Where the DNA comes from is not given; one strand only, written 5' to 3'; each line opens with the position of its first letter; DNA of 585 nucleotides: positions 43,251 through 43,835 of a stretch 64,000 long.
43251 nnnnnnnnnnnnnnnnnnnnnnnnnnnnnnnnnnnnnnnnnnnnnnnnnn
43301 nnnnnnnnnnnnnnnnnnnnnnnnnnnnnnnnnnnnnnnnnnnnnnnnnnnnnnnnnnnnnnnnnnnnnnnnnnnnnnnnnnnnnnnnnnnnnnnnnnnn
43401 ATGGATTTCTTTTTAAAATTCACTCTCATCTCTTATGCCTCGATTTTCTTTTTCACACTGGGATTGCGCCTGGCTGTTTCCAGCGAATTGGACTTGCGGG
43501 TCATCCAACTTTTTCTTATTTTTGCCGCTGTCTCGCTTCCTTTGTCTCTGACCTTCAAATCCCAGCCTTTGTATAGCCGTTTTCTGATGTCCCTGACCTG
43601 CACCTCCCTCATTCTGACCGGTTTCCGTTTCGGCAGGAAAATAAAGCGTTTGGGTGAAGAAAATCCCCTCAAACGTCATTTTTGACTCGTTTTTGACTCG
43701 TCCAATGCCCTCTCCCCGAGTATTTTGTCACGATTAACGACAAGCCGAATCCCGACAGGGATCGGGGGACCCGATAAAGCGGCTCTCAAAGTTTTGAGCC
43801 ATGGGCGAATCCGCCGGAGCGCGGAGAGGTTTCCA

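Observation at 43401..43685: Paralogous small membrane proteins (about 90 aa, C-terminal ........) tightly coupled to each kimA copy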

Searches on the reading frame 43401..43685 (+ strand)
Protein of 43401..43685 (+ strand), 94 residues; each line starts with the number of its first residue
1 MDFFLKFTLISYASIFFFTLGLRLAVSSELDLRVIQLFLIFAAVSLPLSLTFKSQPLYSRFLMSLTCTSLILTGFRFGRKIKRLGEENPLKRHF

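Call 3: search_protein_families(library=pfam, proteins=[window:43401-43685:+], max_evalue=0.1)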
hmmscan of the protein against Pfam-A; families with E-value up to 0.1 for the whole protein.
window:43401-43685:+ (94 aa): 1 family
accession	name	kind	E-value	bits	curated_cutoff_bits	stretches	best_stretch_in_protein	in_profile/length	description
PF09843.14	DUF2070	-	0.038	12.7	30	1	2-77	98-171/561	Predicted membrane protein (DUF2070)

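Call 6: search_protein_families(library=ncbifam, proteins=[window:43401-43685:+], max_evalue=0.1)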
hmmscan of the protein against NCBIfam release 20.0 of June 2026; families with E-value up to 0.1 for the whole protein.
window:43401-43685:+ (94 aa): 0 families

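Call 7: find_homologous_proteins(query=window:43401-43685:+, max_evalue=0.01)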
Query window:43401-43685:+ (94 aa): 12 proteins with E <= 0.01 among 14 candidates.
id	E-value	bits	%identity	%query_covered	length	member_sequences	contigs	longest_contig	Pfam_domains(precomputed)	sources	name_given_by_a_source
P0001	5.3e-51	188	100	100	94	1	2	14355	-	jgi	jgi:hypothetical protein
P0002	3.6e-22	96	60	88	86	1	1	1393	-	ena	-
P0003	7.1e-21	92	58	94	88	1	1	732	-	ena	-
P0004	1.5e-20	91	59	88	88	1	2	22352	-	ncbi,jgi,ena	-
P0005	2.2e-20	91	59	88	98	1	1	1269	-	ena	-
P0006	1.9e-18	84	57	88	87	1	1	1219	-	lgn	-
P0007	3.2e-18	84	59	87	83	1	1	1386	-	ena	-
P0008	5.8e-18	83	59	86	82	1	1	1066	-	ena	-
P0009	4.5e-17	80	54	86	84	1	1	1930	-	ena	-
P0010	8.2e-17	79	54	88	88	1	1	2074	-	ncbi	-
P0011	4.7e-16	77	48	88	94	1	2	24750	-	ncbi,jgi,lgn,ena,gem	-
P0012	4.5e-15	74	50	87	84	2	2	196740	-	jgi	-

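Call 9: find_encoding_contigs(protein=P0012, flank=8000, max_places=4)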
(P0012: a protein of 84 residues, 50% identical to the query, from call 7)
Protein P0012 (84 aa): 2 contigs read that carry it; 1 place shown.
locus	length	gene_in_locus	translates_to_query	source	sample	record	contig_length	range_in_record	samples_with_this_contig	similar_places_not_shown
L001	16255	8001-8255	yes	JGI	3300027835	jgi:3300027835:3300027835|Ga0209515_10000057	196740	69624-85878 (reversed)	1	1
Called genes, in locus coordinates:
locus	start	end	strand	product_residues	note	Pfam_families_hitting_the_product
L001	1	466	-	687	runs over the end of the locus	PF22745:Nlig-Ia, PF01653:DNA_ligase_aden, PF14520:HHH_5 (faint), PF03120:OB_DNA_ligase, PF03119:DNA_ligase_ZBD, PF12826:HHH_2, PF00533:BRCT, PF12738:PTCB-BRCT (weak)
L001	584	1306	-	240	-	PF00149:Metallophos, PF12850:Metallophos_2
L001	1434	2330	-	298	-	PF02219:MTHFR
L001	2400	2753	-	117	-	-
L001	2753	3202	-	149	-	PF02590:SPOUT_MTase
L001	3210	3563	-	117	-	PF00515:TPR_1 (faint), PF13428:TPR_14 (faint), PF13431:TPR_17 (faint), PF13424:TPR_12 (faint), PF07719:TPR_2 (weak)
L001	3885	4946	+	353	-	PF13493:DUF4118, PF00512:HisKA, PF02518:HATPase_c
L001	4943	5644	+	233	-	PF00072:Response_reg, PF00486:Trans_reg_C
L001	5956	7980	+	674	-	PF13520:AA_permease_2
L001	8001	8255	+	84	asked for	-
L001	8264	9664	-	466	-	-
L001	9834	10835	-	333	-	PF01370:Epimerase, PF16363:GDP_Man_Dehyd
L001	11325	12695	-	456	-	PF04107:GCS2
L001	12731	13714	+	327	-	PF02951:GSH-S_N, PF02955:GSH-S_ATP, PF08443:RimK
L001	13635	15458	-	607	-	PF03717:PBP_dimer, PF00905:Transpeptidase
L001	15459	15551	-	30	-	-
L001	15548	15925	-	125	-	PF19579:FtsL_2 (weak)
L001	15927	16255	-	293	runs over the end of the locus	PF01795:Methyltransf_5, PF13847:Methyltransf_31 (faint), PF13649:Methyltransf_25 (faint)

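Call 10: find_related_loci(query=A1, collection=genome_contigs, flank=6000)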
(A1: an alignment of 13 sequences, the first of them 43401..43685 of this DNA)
Query A1 (94 aa) in genome_contigs; peptide patterns used: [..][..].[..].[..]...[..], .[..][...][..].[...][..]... (x = any residue, [..] = any of these).
52 stretches matched a pattern; 1 encode a relative of the query (tblastn E <= 1e-3); 1 distinct loci.
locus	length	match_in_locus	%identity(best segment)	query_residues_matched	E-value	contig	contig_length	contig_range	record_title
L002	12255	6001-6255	47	6-89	9e-20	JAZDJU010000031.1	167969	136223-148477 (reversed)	MAG: Candidatus Omnitrophota bacterium isolate MEGAHIT-group-0.500 k141_16189002, whole genome shotgun sequence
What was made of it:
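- Tried and rejected: The genome_contigs scan returned one locus only, an Omnitrophota MAG (L002; call 10).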

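Call 11: find_encoding_contigs(protein=P0011, flank=8000, max_places=4)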
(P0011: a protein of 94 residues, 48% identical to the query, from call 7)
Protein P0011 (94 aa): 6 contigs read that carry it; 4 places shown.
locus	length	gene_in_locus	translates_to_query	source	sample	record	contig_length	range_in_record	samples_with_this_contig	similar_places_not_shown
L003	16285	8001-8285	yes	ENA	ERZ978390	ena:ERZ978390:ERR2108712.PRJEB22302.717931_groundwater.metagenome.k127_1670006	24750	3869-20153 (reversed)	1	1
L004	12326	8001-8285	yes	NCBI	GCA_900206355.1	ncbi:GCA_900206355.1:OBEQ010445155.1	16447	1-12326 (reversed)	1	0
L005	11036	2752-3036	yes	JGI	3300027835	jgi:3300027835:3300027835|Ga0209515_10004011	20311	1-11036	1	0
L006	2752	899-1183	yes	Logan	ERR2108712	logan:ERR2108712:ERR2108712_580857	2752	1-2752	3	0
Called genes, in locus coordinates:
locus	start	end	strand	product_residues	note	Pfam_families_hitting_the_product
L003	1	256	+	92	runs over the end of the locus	-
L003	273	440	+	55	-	-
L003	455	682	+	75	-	-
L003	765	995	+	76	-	PF19587:DUF6094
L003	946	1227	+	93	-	-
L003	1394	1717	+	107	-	-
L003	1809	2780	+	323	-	-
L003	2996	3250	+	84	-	-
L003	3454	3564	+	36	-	-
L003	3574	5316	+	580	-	PF03814:KdpA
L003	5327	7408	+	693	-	PF00122:E1-E2_ATPase, PF00702:Hydrolase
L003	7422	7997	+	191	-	PF02669:KdpC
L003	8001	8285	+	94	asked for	-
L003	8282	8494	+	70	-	-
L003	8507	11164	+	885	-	PF02702:KdpD, PF13493:DUF4118, PF13492:GAF_3, PF00512:HisKA, PF02518:HATPase_c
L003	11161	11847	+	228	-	PF00072:Response_reg, PF00486:Trans_reg_C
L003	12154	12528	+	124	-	PF04956:TrbC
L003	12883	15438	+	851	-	PF11130:TraC_F_IV (weak), PF01935:DUF87 (weak), PF19044:P-loop_TraG, PF12846:AAA_10 (weak)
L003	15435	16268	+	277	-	-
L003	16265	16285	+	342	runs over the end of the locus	-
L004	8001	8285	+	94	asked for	-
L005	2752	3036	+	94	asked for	-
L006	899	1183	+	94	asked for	-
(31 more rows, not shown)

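Call 12: find_encoding_contigs(protein=P0004, flank=8000, max_places=4)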
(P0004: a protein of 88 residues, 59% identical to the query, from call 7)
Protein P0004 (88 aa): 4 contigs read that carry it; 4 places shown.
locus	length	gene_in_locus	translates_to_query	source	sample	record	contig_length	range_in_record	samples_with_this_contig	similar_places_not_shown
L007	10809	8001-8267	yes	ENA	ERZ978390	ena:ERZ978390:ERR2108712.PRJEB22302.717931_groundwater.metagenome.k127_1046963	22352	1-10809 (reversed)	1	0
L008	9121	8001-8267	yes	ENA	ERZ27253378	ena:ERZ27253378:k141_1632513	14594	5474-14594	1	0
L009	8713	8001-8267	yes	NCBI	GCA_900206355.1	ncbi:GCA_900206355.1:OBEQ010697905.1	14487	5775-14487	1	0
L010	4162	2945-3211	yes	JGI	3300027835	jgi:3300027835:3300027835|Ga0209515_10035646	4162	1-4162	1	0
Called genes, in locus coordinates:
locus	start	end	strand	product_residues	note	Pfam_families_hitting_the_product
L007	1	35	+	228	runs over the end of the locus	PF14686:fn3_3 (weak), PF13620:CarboxypepD_reg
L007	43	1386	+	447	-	PF13372:Alginate_exp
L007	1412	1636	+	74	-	PF11666:DUF2933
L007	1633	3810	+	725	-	PF19335:HMBD, PF00122:E1-E2_ATPase, PF00702:Hydrolase, PF08282:Hydrolase_3 (faint)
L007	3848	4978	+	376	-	PF13493:DUF4118, PF00512:HisKA, PF02518:HATPase_c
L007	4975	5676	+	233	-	PF00072:Response_reg, PF00486:Trans_reg_C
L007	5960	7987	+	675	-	PF13520:AA_permease_2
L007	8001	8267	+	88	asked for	-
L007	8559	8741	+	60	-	PF10636:hemP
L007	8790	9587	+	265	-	PF03239:FTR1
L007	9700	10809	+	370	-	?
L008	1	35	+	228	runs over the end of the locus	PF14686:fn3_3 (weak), PF13620:CarboxypepD_reg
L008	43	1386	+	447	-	PF13372:Alginate_exp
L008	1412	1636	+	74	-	PF11666:DUF2933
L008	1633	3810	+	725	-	PF19335:HMBD, PF00122:E1-E2_ATPase, PF00702:Hydrolase, PF08282:Hydrolase_3 (faint)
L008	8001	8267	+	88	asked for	-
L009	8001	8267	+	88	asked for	-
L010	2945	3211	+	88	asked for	-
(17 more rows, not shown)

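Call 24: search_protein_representatives(alignment_id=A1)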
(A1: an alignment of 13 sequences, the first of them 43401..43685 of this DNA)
Query: 13 sequences, 87 profile positions. Proteins with E-value up to 0.001 (for the whole library): 9; up to 1e-10: 7; up to 1e-30: 1. The best 9 are listed.
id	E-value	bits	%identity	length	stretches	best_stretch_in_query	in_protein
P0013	3.7e-33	129.7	-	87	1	1-84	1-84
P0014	1.2e-25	105.6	-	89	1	2-83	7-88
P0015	4.4e-24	100.6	-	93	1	1-86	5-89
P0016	1.1e-22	96.2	-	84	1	1-82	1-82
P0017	1.5e-22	95.7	-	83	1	5-84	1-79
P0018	4.8e-21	90.8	-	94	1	4-84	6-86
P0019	4.4e-14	68.5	-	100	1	4-85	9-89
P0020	3.7e-09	52.8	-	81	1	29-84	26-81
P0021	6.9e-06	42.3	-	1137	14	18-68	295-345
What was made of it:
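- Closest known: Cyanobacterial KdpG. Different: The exhaustive profile search of 1.84 billion representatives found only 9 proteins (call 24), so no detectable homology to any widespread cyanobacterial family is expected.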

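Call 27: find_homologous_proteins(query=A2, max_evalue=0.01)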
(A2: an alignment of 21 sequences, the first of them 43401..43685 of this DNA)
Query A2 (21 sequences) (94 aa, profile of the alignment): 36 proteins with E <= 0.01 among 2078 candidates.
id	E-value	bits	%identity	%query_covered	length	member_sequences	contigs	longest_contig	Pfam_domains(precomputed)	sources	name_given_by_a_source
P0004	8.2e-36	140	59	88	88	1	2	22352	-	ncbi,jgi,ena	-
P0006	2.8e-35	138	57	88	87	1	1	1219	-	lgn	-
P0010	4.7e-35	137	54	88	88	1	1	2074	-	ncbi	-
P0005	2.7e-34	135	59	88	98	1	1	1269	-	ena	-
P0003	2.9e-34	135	58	94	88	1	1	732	-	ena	-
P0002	3.0e-34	135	60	88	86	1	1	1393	-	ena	-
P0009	6.9e-34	134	54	86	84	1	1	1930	-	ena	-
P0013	2.1e-33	132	53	88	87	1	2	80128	-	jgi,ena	-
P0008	2.2e-33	132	59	86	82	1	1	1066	-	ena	-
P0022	7.1e-33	130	58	88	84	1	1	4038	-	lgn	-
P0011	9.2e-33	130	48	88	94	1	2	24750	-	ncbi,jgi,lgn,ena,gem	-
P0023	1.2e-32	130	53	88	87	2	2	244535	-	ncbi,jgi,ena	-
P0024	2.2e-32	129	53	91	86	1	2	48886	-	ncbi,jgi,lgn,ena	-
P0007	5.8e-32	127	59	87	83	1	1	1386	-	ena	-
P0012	1.0e-31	127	50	87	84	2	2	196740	-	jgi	-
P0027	1.2e-29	120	42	96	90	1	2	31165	-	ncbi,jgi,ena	-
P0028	9.4e-29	117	45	88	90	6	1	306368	-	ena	-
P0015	1.1e-27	114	38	93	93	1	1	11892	-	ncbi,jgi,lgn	-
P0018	1.8e-27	113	44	84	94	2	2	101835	-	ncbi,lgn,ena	-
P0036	2.0e-24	103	45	89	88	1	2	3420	-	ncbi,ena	-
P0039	1.5e-17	81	40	88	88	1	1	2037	-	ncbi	-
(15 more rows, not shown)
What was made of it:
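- Checked: There are 36 homologous clusters in 5.8 billion proteins (call 27).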

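Call 28: find_encoding_contigs(protein=P0013, flank=7000, max_places=1)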
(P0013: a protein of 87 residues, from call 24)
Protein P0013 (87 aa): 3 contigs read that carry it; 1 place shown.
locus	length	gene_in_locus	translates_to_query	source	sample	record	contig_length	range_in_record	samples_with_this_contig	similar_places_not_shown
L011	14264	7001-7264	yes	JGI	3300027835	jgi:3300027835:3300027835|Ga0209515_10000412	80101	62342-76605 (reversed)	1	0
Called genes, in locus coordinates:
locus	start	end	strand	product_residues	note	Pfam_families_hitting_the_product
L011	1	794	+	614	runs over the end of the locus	PF03814:KdpA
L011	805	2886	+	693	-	PF00122:E1-E2_ATPase, PF00702:Hydrolase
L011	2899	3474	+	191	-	PF02669:KdpC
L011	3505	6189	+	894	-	PF02702:KdpD, PF00582:Usp (faint), PF13493:DUF4118, PF13492:GAF_3 (weak), PF00512:HisKA, PF02518:HATPase_c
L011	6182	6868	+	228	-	PF00072:Response_reg, PF00486:Trans_reg_C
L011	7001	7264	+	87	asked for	-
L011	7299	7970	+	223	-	PF00072:Response_reg, PF00486:Trans_reg_C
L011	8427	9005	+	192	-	PF00359:PTS_EIIA_2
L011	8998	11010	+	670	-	PF13520:AA_permease_2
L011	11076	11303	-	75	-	PF13560:HTH_31, PF12844:HTH_19 (weak), PF01381:HTH_3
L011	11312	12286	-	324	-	PF01381:HTH_3, PF12844:HTH_19 (weak), PF13560:HTH_31, PF00717:Peptidase_S24 (weak)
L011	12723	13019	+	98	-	-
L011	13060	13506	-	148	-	-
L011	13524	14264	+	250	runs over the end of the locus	-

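Call 29: find_encoding_contigs(protein=P0023, flank=7000, max_places=1)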
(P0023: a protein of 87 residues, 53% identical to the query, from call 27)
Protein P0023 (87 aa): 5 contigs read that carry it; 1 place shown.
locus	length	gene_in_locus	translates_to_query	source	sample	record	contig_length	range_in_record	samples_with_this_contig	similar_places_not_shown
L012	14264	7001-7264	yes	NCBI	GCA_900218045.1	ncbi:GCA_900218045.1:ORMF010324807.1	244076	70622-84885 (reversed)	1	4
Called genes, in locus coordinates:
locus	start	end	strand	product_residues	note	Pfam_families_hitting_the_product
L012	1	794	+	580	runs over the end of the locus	PF03814:KdpA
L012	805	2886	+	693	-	PF00122:E1-E2_ATPase, PF00702:Hydrolase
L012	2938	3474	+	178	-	PF02669:KdpC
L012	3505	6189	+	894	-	PF02702:KdpD, PF13493:DUF4118, PF13492:GAF_3 (weak), PF00512:HisKA, PF02518:HATPase_c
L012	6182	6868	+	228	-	PF00072:Response_reg, PF00486:Trans_reg_C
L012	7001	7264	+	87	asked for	-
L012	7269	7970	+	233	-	PF00072:Response_reg, PF00486:Trans_reg_C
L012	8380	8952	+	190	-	PF00359:PTS_EIIA_2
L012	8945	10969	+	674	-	PF13520:AA_permease_2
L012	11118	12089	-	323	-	PF01381:HTH_3, PF13560:HTH_31, PF00717:Peptidase_S24 (weak)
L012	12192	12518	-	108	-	-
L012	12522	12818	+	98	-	-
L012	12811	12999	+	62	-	-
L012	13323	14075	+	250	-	-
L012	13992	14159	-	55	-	-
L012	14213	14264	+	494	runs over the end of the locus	-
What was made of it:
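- Between kdpE and a second regulator upstream of riboswitch, EIIA and the KimA-like gene: L011, L012 (calls 28, 29).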

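Call 30: find_encoding_contigs(protein=P0024, flank=7000, max_places=1)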
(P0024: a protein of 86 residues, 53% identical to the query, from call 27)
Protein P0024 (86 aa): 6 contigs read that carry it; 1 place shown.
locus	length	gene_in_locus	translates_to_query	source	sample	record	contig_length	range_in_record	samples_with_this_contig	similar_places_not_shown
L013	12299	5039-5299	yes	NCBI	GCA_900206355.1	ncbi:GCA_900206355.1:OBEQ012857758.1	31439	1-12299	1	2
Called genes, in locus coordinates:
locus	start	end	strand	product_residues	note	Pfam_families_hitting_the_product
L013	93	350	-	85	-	-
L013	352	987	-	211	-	PF05494:MlaC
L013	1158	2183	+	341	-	PF13493:DUF4118, PF00512:HisKA, PF02518:HATPase_c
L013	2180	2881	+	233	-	PF00072:Response_reg, PF00486:Trans_reg_C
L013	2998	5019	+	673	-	PF13520:AA_permease_2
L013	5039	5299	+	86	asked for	-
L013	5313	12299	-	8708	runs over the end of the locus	?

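Call 31: find_encoding_contigs(protein=P0027, flank=7000, max_places=1)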
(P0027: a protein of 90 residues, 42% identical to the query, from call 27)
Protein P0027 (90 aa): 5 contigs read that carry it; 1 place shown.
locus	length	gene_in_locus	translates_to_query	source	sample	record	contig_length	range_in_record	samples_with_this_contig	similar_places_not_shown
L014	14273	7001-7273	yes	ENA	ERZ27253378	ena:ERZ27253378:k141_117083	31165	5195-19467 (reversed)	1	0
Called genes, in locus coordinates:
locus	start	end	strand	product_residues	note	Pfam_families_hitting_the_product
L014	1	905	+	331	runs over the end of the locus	PF01545:Cation_efflux, PF16916:ZT_dimer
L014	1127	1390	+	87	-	-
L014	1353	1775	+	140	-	PF01850:PIN (weak), PF10130:PIN_2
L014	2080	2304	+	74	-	-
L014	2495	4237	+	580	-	PF03814:KdpA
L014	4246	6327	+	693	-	PF00122:E1-E2_ATPase, PF00702:Hydrolase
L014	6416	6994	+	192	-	PF02669:KdpC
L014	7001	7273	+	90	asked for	-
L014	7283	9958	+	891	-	PF02702:KdpD, PF13493:DUF4118, PF13492:GAF_3 (weak), PF00512:HisKA, PF02518:HATPase_c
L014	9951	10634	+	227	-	PF00072:Response_reg, PF00486:Trans_reg_C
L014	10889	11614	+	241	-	-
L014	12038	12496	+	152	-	PF09912:DUF2141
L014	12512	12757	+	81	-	-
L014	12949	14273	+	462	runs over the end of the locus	PF13431:TPR_17 (faint)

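Call 32: find_encoding_contigs(protein=P0028, flank=7000, max_places=1)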
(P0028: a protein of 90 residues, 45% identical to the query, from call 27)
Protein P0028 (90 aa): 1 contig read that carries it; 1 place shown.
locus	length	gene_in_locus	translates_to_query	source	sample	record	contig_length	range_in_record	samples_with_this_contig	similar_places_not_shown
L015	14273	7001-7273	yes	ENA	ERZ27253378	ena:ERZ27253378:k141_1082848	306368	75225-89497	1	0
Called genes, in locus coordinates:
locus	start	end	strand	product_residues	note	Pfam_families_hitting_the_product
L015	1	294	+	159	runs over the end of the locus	PF01467:CTP_transf_like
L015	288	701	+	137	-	PF17792:ThiD2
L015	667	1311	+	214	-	PF02581:TMP-TENI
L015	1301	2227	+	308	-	PF00294:PfkB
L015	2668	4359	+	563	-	PF03814:KdpA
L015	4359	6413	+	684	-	PF00122:E1-E2_ATPase, PF00702:Hydrolase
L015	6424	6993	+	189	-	PF02669:KdpC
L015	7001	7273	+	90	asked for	-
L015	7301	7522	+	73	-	-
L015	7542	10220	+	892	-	PF02702:KdpD, PF13493:DUF4118, PF13492:GAF_3 (weak), PF00512:HisKA, PF02518:HATPase_c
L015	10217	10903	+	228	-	PF00072:Response_reg, PF00486:Trans_reg_C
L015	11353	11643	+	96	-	PF08734:GYD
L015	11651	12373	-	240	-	PF03372:Exo_endo_phos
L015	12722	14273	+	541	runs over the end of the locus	PF01637:ATPase_2 (weak), PF13191:AAA_16 (weak), PF13173:AAA_14 (faint)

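Call 33: find_encoding_contigs(protein=P0018, flank=7000, max_places=1)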
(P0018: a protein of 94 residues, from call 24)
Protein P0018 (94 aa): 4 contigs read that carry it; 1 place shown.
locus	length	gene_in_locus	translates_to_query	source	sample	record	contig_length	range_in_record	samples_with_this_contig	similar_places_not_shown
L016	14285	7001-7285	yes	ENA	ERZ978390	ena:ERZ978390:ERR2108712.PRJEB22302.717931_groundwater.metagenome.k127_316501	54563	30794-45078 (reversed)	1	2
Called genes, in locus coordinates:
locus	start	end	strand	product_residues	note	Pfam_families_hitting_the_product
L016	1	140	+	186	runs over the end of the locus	-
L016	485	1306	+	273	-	PF13567:DUF4131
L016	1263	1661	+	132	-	PF12651:RHH_3 (faint), PF01402:RHH_1 (faint)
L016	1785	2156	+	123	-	-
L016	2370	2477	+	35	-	-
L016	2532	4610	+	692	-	PF00122:E1-E2_ATPase, PF00702:Hydrolase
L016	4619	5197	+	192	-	PF02669:KdpC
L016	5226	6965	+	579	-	PF03814:KdpA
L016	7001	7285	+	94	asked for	-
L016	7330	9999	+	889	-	PF02702:KdpD, PF13493:DUF4118, PF13492:GAF_3 (faint), PF00512:HisKA, PF02518:HATPase_c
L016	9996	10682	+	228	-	PF00072:Response_reg, PF00486:Trans_reg_C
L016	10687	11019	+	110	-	PF02694:UPF0060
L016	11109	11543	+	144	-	PF12651:RHH_3 (faint)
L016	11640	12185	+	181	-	-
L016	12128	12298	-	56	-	-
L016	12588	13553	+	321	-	-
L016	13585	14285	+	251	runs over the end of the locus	PF20247:DUF6602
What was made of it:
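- After kdpC or kdpA and before kdpD: L003, L014, L015, L016 (calls 11, 31, 32, 33). In L016 the kdp gene order is permuted (B-C-A), yet the small gene still sits immediately upstream of kdpD (call 33). This holds even where the kdp order is permuted to B-C-A (L016, call 33).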
